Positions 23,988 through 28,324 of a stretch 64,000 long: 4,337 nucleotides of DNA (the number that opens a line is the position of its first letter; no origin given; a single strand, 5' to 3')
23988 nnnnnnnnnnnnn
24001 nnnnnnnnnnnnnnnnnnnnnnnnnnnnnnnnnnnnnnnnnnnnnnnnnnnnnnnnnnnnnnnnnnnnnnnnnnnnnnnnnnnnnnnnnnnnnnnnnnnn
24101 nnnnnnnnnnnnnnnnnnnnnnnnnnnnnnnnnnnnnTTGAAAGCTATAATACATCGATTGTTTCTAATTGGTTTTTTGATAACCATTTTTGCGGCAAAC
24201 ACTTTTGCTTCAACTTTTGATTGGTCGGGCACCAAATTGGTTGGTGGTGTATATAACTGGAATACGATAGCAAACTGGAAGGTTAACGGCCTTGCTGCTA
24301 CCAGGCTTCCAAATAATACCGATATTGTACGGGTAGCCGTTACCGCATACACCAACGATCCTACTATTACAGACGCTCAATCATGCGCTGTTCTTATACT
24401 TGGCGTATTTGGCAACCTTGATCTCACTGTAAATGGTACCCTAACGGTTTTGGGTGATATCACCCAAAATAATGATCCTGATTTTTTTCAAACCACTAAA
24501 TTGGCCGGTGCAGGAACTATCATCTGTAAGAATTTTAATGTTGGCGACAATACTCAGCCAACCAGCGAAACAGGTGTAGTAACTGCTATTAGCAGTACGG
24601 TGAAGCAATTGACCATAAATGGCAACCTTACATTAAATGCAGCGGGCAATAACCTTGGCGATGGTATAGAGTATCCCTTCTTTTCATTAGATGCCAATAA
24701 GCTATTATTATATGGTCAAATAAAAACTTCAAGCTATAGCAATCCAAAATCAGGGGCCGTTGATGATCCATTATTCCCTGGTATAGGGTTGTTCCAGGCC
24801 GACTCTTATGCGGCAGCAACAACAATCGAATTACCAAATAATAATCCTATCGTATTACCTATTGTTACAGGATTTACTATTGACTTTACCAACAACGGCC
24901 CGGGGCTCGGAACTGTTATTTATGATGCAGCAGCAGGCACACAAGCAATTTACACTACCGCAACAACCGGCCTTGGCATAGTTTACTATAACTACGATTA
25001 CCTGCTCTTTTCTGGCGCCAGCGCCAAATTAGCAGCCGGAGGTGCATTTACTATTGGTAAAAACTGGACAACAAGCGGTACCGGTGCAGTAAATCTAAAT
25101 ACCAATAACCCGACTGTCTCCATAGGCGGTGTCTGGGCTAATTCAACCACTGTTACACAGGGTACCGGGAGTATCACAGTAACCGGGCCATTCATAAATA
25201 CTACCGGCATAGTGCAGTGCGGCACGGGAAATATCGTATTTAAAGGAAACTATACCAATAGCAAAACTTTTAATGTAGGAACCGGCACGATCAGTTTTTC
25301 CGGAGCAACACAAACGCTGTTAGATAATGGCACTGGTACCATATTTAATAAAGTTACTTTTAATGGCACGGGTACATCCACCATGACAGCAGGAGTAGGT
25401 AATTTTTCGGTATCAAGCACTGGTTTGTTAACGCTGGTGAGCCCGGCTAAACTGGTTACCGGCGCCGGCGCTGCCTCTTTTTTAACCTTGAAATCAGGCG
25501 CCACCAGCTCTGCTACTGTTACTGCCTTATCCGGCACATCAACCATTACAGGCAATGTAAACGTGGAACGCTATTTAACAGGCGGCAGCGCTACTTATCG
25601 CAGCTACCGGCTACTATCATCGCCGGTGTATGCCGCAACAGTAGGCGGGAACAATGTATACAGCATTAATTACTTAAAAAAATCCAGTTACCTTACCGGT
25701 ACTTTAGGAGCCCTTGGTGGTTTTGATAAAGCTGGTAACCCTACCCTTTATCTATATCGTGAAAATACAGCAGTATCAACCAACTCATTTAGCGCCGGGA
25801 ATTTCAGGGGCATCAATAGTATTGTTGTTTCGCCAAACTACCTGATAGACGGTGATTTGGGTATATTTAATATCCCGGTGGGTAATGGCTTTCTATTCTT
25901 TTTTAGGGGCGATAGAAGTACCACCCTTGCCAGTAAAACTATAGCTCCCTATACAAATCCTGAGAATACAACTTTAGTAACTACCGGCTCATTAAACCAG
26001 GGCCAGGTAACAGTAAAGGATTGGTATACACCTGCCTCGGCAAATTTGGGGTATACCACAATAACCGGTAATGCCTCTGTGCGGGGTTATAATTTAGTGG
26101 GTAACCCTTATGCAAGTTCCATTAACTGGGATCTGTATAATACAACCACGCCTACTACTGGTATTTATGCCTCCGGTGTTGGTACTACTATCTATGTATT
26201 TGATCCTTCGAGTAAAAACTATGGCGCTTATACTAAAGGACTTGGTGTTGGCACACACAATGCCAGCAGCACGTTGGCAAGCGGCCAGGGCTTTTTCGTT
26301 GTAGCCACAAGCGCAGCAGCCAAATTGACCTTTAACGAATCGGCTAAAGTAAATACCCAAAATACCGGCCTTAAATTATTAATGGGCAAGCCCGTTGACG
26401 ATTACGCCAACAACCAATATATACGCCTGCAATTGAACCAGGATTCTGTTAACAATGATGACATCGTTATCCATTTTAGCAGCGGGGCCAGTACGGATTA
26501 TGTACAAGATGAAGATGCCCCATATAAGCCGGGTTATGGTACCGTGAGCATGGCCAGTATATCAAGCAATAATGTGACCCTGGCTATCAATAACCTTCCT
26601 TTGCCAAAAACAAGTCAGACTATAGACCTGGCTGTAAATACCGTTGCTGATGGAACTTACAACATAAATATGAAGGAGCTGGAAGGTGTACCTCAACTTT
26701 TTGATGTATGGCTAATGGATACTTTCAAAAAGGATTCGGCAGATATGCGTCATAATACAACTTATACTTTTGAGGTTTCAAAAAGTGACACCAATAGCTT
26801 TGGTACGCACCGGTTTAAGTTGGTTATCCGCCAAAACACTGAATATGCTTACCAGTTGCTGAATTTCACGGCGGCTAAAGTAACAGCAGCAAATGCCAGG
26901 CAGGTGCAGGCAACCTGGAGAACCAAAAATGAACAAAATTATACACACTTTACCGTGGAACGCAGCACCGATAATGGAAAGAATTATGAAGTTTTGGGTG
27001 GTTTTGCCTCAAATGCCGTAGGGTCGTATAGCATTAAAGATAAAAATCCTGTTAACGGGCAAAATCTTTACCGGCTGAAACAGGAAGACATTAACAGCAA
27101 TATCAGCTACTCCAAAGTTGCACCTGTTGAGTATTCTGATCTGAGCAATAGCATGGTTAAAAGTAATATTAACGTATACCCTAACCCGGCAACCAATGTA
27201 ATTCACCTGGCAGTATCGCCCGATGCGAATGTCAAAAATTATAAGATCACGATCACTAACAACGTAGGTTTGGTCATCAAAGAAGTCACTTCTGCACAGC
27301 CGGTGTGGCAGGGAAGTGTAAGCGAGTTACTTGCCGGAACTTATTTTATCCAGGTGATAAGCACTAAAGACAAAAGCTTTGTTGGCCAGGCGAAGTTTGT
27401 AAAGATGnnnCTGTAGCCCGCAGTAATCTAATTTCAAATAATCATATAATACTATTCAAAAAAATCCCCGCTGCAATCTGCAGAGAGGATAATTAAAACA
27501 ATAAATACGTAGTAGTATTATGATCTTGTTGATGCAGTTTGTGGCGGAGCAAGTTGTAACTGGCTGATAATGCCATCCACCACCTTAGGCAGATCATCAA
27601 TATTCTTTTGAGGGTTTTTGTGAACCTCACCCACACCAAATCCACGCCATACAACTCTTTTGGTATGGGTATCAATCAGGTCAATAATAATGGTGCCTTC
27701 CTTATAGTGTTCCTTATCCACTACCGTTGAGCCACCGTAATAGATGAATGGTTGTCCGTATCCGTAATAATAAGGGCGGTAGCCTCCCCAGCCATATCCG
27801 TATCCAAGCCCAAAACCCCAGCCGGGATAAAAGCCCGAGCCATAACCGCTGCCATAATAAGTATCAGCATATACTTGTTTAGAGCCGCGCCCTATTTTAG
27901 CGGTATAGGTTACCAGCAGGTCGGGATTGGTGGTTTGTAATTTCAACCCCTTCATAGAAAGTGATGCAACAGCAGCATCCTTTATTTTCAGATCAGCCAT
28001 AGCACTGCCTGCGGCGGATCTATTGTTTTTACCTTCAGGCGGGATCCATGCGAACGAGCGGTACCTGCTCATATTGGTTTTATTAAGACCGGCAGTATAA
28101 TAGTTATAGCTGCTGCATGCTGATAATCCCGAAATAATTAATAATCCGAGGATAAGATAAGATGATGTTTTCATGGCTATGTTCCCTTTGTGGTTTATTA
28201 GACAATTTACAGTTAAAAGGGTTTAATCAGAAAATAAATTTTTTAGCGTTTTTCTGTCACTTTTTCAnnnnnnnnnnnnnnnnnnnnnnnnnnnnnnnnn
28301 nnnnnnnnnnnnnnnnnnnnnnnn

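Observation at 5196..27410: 22-kb tandem array of six T9SS cargo paralogues: variable N-terminal tip, constant ~610-aa uncharacterised core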

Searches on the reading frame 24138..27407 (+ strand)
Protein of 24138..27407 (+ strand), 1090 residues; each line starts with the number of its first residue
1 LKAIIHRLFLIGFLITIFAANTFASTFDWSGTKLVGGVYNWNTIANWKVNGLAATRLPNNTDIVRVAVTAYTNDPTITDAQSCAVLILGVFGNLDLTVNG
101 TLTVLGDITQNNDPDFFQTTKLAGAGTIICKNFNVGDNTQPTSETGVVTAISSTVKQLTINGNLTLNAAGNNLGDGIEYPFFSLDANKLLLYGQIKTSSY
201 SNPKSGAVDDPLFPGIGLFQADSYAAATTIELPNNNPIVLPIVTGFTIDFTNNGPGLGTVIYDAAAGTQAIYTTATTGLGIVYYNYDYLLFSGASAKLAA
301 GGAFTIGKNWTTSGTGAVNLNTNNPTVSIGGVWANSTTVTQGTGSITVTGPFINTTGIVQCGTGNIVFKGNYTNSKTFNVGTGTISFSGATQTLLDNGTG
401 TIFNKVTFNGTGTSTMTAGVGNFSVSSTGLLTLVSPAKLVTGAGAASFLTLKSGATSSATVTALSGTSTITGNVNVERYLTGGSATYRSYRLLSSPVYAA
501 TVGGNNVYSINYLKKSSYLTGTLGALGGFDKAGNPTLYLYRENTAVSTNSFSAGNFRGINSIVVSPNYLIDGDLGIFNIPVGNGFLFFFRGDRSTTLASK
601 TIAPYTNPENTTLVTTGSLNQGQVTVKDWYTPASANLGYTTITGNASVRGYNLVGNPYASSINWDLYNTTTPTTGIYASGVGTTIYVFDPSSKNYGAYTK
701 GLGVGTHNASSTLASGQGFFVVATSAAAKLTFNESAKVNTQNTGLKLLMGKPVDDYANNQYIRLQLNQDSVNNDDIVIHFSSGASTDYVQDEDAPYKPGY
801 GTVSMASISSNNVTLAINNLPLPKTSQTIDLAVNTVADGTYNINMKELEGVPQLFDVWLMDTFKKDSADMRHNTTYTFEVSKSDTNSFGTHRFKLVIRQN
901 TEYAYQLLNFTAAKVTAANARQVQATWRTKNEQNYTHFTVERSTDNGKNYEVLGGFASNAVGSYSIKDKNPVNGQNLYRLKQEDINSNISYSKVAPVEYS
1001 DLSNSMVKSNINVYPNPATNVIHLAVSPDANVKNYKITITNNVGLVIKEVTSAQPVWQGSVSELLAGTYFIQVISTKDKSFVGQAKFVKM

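Call 4: search_protein_families(library=pfam, proteins=[window:24138-27407:+], max_evalue=0.1)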
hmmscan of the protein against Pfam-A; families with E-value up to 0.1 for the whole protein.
window:24138-27407:+ (1090 aa): 4 families
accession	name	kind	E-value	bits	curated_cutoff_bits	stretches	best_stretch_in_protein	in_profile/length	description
PF18962.6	Por_Secre_tail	-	3.6e-09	37.2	27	1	1013-1079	1-68/75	Secretion system C-terminal sorting domain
PF11589.14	DUF3244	-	0.0027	18.1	25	0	1023-1084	30-93/96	Domain of unknown function (DUF3244)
PF13585.12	CHU_C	-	0.009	16.6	27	1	1029-1075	23-72/86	CHU_C Type IX secretion signal domain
PF00055.23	Laminin_N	-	0.016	15.2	25.9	1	937-1009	108-176/233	Laminin N-terminal (Domain VI)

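Call 5: search_protein_families(library=ncbifam, proteins=[window:24138-27407:+], max_evalue=0.1)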
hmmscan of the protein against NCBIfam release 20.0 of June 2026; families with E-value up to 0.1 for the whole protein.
window:24138-27407:+ (1090 aa): 1 family
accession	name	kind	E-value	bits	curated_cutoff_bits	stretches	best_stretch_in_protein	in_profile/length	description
TIGR04183.1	Por_Secre_tail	domain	3.5e-06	26.9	23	1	1013-1079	1-63/72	T9SS type A sorting domain-containing protein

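Call 10: find_homologous_proteins(query=window:24138-27407:+, region=470-900)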
Query window:24138-27407:+, residues 470-900 (431 aa): 1218 proteins with E <= 0.001 among 8000 candidates; the best 120 are listed.
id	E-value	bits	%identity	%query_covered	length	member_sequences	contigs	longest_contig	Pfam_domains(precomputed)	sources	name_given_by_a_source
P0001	8.5e-279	942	100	100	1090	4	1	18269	PF18962.8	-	-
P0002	5.3e-238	808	84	100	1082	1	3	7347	PF18962.8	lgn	-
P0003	2.1e-197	674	71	100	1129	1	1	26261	PF18962.8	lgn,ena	-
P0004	1.0e-196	672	71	100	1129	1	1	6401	PF18962.8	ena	-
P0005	1.8e-196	671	71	100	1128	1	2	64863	PF18962.8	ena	-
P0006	1.8e-193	661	70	99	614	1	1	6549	PF18962.8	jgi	-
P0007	1.0e-189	649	70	100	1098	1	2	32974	PF18962.8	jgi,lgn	-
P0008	4.7e-179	614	67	100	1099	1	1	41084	PF18962.8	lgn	-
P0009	1.6e-178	612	67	100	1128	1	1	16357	PF18962.8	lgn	-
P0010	6.0e-178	610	66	100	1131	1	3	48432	PF18962.8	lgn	-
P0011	1.4e-177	609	66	100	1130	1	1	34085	PF18962.8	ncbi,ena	-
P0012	3.2e-177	608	65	100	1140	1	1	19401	PF18962.8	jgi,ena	-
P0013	6.9e-177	607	65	100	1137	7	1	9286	PF18962.8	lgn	-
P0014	1.3e-176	606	66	100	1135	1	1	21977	PF18962.8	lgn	-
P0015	6.4e-176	603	64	100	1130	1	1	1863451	PF18962.8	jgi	jgi:trimeric autotransporter adhesin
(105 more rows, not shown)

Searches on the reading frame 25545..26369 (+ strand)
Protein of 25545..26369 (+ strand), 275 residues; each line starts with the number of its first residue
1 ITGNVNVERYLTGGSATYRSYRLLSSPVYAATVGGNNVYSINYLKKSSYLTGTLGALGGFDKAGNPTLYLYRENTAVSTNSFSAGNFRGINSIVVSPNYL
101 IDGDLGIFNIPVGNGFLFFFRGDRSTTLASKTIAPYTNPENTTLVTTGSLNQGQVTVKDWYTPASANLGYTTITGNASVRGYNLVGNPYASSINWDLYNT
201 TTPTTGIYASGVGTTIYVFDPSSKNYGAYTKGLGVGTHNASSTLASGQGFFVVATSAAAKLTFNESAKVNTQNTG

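Call 51: predict_structure(alignment_id=A4)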
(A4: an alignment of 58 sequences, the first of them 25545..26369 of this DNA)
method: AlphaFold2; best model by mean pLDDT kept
length: 275 residues; sequences in the alignment: 58
mean_pLDDT: 90.3   pTM: 0.89
mean pLDDT of the five models: 90.3, 89.1, 87.3, 85.4, 84.1
residues with pLDDT >= 90: 190; 70-90: 72; 50-70: 12; < 50: 1
segments of 3 or more residues with pLDDT < 50: none
pLDDT, mean of each block of 10 residues (from residue 1): 84 77 95 94 93 95 94 87 87 95 94 95 86 74 92 96 94 71 95 97 98 95 89 89 94 96 96 64
secondary structure, 60 per line:
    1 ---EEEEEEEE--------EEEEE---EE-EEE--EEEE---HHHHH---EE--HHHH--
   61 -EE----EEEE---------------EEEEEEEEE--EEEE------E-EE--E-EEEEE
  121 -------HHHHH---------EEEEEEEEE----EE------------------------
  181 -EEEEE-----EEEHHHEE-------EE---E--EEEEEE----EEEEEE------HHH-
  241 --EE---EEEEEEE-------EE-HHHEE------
elements in order: E4-11 E20-24 E31-33 E36-39 H43-47 H55-58 E68-71 E87-95 E98-101 E116-120 H128-132 E142-150 E182-186 E192-194 E215-220 E225-230 E248-254

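Call 53: fold_search(model_id=the predicted structure, library=pdb)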
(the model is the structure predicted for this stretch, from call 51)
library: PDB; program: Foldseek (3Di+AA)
matches with E <= 10: 406; with E <= 0.001: 0
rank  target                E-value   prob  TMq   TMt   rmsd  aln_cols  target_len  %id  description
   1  1yi9                  4.2e-02  0.10  0.17  0.17  18.9       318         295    9  Crystal Structure Analysis of the oxidized form of the M314I mutant of Peptidylglycine alpha-Hydroxylating Monooxygenase (released 2005-11-15)
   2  2vec                  4.2e-02  0.06  0.13  0.15  16.3       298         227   10  The crystal structure of the protein YhaK from Escherichia coli (released 2008-07-01)
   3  6ufi                  9.6e-02  0.04  0.12  0.10  16.7       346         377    9  W96Y Oxalate Decarboxylase (Bacillus subtilis) (released 2020-09-30)
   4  1ipk_A                1.1e-01  0.04  0.14  0.11  20.9       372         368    8  CRYSTAL STRUCTURES OF RECOMBINANT AND NATIVE SOYBEAN BETA-CONGLYCININ BETA HOMOTRIMERS (released 2002-05-16)
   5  1yjk                  1.3e-01  0.06  0.15  0.15  19.4       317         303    8  Reduced Peptidylglycine Alpha-Hydroxylating Monooxygenase (PHM) in a New Crystal Form (released 2005-11-15)
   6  1ipj_B                1.3e-01  0.03  0.13  0.10  20.9       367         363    8  CRYSTAL STRUCTURES OF RECOMBINANT AND NATIVE SOYBEAN BETA-CONGLYCININ BETA HOMOTRIMERS COMPLEXES WITH N-ACETYL-D-GLUCO (released 2002-05-16)
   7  2uyb                  1.3e-01  0.03  0.12  0.10  17.5       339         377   10  S161A mutant of Bacillus subtilis Oxalate Decarboxylase OxdC (released 2007-08-21)
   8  2uya                  1.7e-01  0.03  0.14  0.11  17.1       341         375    9  DEL162-163 mutant of Bacillus subtilis Oxalate Decarboxylase OxdC (released 2007-08-21)
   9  1ipj_A                1.9e-01  0.03  0.12  0.10  21.4       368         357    6  CRYSTAL STRUCTURES OF RECOMBINANT AND NATIVE SOYBEAN BETA-CONGLYCININ BETA HOMOTRIMERS COMPLEXES WITH N-ACETYL-D-GLUCO (released 2002-05-16)
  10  6h2b_C                1.9e-01  0.02  0.10  0.09  26.3       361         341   10  Structure of the Macrobrachium rosenbergii Nodavirus (released 2018-10-31)
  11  7u1j_A                2.1e-01  0.03  0.13  0.10  16.6       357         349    6  Crystal structure of Pisum sativum convicilin (released 2022-03-30)
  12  1uw8                  2.1e-01  0.03  0.13  0.11  17.3       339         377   11  CRYSTAL STRUCTURE OF OXALATE DECARBOXYLASE (released 2004-02-19)
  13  6f1c_A                2.5e-01  0.01  0.10  0.09  28.5       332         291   10  C1rC1s complex (released 2018-01-17)
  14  9m3b_B                2.9e-01  0.28  0.20  0.34   5.4       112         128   14  Crystal structure of the DgpB1/C1 protein from P581a substrate free form (released 2026-03-04)
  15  1j58                  2.9e-01  0.02  0.13  0.11  17.6       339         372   11  Crystal Structure of Oxalate Decarboxylase (released 2002-07-03)
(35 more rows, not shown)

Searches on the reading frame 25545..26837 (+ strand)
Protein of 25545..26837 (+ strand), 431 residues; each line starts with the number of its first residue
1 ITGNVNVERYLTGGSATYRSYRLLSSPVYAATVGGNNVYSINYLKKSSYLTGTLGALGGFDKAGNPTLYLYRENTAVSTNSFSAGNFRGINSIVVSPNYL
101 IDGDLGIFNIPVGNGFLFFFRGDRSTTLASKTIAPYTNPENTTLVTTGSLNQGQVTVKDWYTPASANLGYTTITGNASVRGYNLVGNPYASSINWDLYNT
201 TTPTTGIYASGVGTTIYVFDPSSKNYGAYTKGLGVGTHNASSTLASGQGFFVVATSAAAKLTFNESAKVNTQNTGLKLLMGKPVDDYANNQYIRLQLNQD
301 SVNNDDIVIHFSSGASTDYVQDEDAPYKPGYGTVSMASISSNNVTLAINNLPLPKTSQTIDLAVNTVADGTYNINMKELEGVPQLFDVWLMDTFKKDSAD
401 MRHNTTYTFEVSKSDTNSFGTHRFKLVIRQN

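Call 27: search_protein_representatives(protein=window:25545-26837:+)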
Query: 431 residues. Proteins with E-value up to 0.001 (for the whole library): 3194; up to 1e-10: 1514; up to 1e-30: 478. The best 150 are listed.
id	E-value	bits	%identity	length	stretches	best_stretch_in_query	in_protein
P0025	2.8e-169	579.9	63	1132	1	1-431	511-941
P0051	2.7e-155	533.8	61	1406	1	1-431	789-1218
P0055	1.3e-154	531.6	59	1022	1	1-431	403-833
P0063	1.4e-152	524.9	60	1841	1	1-431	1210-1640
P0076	5.0e-149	513.1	61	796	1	1-430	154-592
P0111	1.8e-143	494.9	58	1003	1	2-431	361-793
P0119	6.3e-143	493.1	62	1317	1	1-431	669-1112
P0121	4.6e-142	490.2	57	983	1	2-431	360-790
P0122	4.1e-141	487.1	59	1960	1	1-431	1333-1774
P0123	8.0e-141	486.1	59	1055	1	2-431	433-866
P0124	3.7e-140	484.0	58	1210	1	1-431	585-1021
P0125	4.4e-140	483.7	56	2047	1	1-431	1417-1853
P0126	3.6e-139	480.7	58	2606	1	1-431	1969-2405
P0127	1.2e-137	475.7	53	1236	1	2-431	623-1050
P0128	4.0e-136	470.7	56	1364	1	1-431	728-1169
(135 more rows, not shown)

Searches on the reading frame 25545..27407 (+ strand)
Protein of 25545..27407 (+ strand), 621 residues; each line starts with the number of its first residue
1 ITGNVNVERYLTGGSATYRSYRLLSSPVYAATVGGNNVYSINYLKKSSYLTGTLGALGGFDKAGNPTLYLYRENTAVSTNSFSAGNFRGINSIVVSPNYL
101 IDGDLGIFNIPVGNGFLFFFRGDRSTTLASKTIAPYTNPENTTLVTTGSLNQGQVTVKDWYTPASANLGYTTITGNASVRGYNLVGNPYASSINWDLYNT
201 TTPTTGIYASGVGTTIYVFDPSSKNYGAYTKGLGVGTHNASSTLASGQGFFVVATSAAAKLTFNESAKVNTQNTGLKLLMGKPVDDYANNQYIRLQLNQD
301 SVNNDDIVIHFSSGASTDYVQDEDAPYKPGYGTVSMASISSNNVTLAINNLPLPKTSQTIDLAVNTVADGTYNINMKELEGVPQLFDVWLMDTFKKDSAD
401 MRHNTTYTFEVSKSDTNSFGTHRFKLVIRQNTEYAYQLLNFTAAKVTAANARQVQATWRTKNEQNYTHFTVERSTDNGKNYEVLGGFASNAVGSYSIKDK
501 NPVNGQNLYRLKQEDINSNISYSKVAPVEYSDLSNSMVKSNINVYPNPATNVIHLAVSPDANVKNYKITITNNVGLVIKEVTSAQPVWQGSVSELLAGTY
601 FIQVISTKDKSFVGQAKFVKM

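Call 41: predict_structure(alignment_id=A3)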
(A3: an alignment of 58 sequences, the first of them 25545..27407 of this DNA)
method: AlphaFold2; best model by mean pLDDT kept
length: 621 residues; sequences in the alignment: 58
mean_pLDDT: 85.1   pTM: 0.72
mean pLDDT of the five models: 85.1, 84.2, 82.6, 82.2, 80.4
residues with pLDDT >= 90: 281; 70-90: 280; 50-70: 41; < 50: 19
segments of 3 or more residues with pLDDT < 50: 16-18, 275-286, 535-538
pLDDT, mean of each block of 10 residues (from residue 1): 77 58 90 91 88 91 90 86 84 91 91 91 79 66 86 93 92 84 94 93 95 92 86 85 89 95 93 43 47 92 90 90 86 90 94 91 93 95 90 94 95 87 92 87 81 88 83 90 89 89 88 86 89 53 75 80 77 76 86 81 83 80 70
secondary structure, 60 per line:
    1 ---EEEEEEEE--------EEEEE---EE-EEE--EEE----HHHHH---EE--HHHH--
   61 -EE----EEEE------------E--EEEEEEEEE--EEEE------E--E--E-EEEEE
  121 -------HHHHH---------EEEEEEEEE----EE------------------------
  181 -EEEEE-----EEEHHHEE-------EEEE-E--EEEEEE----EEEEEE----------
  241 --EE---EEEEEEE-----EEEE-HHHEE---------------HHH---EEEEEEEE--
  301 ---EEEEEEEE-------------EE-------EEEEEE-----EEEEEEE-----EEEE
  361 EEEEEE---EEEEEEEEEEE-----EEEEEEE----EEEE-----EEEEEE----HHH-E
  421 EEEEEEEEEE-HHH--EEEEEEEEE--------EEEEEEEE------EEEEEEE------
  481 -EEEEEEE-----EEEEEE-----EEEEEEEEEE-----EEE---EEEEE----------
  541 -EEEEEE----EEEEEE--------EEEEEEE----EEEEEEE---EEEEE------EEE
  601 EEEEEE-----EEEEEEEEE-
elements in order: E4-11 E20-24 E31-33 E36-38 H43-47 H55-58 E68-71 E87-95 E98-101 E116-120 H128-132 E142-150 E182-186 E192-194 E207-210 E215-220 E225-230 E248-254 E260-263 E291-298 E304-311 E334-339 E345-351 E357-366 E370-380 E386-392 E397-400 E406-411 E420-430 E437-445 E454-461 E468-474 E482-488 E494-499 E505-514 E520-522 E526-530 E542-547 E552-557 E566-572 E577-583 E587-591 E598-606 E612-620

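Call 43: fold_search(model_id=the predicted structure, library=pdb)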
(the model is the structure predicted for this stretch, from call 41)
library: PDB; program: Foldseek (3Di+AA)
matches with E <= 10: 1794; with E <= 0.001: 223
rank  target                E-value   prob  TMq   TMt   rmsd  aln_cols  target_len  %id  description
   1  9ozi_A                7.7e-09  1.00  0.13  0.06  34.6       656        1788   11  Cryo-EM structure of chicken ROS1 in apo-state. This is the complete map and model. (released 2026-02-25)
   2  9oz1_A                3.8e-08  1.00  0.13  0.11  34.9       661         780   10  Cryo-EM structure of chicken ROS1 in apo-state. Cryo-EM refinement is focused on the "leg" region of chicken ROS1. (released 2026-02-25)
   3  6mfa                  1.0e-07  1.00  0.13  0.19  30.9       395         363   12  Fragment of human fibronectin containing the 4th-7th type III domains (released 2019-09-18)
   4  7v3p_B                1.8e-07  1.00  0.16  0.13  19.8       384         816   13  Cryo-EM structure of the IGF1R/insulin complex (released 2022-08-17)
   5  8iyk_F                2.0e-07  0.96  0.15  0.11  39.6       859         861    9  Tail tip conformation 1 of phage lambda tail (released 2023-10-18)
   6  5u8q_A                3.4e-07  1.00  0.14  0.12  20.6       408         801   12  Structure of the ectodomain of the human Type 1 insulin-like growth factor receptor in complex with IGF-I (released 2018-02-28)
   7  8dpt_A                4.9e-07  1.00  0.15  0.22  23.6       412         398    8  The structure of the IL-11 signalling complex, with full-length extracellular gp130 (released 2023-11-29)
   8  7xlc_B                5.2e-07  1.00  0.16  0.13  17.0       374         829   11  conformation II of apo-IGF1R states (released 2023-04-26)
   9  7zhj_b                5.8e-07  1.00  0.13  0.10  22.7       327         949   12  Tail tip of siphophage T5 : tip proteins (released 2023-02-08)
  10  8oe4_D                6.1e-07  1.00  0.14  0.16  28.1       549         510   10  Cryo-EM structure of a pre-dimerized human IL-23 complete extracellular signaling complex. (released 2024-02-07)
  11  7ne1_B                6.8e-07  1.00  0.13  0.23  19.4       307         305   12  Structure of the complex between Netrin-1 and its receptor Neogenin (released 2021-03-31)
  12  8k35_A                6.8e-07  0.97  0.16  0.12  40.8       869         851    9  Structure of the bacteriophage lambda tail tip complex (released 2023-11-15)
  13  9l9p_S                8.0e-07  0.89  0.13  0.10  38.7       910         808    6  Cryo-EM structure of bacteriophage T1 tail tip complex (released 2025-03-12)
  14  5u8r_A                1.2e-06  1.00  0.18  0.14  14.5       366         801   11  Structure of the ectodomain of the human Type 1 insulin-like growth factor receptor (released 2018-02-28)
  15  5e53_B                1.3e-06  1.00  0.16  0.27  13.9       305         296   10  Crystal structure of chicken CNTN1 FN1-FN3 domains (released 2016-08-31)
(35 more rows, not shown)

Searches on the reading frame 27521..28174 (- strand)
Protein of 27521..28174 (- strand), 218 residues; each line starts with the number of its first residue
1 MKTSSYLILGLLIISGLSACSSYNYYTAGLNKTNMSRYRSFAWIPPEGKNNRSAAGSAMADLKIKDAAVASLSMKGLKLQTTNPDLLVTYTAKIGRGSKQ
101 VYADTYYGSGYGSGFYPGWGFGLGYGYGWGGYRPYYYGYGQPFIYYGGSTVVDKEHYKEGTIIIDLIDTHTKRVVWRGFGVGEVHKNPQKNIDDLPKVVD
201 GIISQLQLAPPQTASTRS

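Call 9: search_protein_families(library=pfam, proteins=[window:27521-28174:-], max_evalue=0.001)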
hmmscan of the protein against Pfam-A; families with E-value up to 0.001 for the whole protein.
window:27521-28174:- (218 aa): 1 family
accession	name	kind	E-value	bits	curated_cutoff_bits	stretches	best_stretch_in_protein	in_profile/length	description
PF13590.11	DUF4136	-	8.3e-32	111.2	32.8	1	31-205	7-149/152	Domain of unknown function (DUF4136)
